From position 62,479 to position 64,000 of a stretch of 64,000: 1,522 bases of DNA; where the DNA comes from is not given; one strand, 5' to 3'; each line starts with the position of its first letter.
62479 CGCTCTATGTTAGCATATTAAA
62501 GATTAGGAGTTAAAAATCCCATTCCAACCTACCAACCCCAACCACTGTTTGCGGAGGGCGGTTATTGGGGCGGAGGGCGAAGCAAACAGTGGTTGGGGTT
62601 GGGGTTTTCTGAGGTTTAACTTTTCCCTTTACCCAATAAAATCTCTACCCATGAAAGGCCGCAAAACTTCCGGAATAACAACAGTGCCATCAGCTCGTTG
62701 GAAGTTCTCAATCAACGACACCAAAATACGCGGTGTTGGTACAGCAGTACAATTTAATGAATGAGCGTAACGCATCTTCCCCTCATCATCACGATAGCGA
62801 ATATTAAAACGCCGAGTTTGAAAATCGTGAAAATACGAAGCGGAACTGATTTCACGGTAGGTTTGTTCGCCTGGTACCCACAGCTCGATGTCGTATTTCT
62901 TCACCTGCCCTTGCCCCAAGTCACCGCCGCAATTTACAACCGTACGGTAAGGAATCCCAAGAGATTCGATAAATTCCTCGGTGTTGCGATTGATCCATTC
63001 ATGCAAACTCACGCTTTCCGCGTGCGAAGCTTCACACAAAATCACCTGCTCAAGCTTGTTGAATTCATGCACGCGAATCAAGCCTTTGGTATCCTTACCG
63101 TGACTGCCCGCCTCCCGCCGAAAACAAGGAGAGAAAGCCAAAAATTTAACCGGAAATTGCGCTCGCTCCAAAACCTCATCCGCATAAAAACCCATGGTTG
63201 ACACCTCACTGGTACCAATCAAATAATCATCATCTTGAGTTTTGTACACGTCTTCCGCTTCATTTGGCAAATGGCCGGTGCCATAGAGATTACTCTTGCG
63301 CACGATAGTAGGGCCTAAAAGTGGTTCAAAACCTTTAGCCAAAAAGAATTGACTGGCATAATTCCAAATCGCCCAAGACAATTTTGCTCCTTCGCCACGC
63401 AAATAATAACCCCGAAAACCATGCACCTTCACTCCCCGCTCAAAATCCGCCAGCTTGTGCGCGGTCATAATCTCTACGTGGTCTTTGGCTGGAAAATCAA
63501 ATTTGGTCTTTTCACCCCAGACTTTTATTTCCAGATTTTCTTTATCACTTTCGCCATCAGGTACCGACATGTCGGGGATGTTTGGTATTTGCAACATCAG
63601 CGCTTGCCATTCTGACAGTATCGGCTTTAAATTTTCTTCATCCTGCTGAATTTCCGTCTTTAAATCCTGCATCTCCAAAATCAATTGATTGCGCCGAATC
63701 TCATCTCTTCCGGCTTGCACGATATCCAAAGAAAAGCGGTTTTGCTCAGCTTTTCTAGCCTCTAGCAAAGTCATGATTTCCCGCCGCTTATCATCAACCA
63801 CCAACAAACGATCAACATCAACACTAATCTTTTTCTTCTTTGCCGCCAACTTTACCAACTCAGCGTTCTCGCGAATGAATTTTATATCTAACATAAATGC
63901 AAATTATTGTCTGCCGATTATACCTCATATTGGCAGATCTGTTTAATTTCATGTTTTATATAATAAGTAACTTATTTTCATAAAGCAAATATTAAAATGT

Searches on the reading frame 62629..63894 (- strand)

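Call 67: search_protein_families(library=pfam, proteins=[window:62629-63894:-], max_evalue=0.00001)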
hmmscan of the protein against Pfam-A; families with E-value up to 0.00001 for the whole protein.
window:62629-63894:- (421 aa): 2 families
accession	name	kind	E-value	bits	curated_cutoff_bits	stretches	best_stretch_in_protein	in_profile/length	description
PF00587.30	tRNA-synt_2b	-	1.6e-29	103.7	29.3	1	220-397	4-178/179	tRNA synthetase class II core domain (G, H, P, S and T)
PF02403.27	Seryl_tRNA_N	-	2.3e-21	76.5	28.2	1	1-107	1-108/108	Seryl-tRNA synthetase N-terminal domain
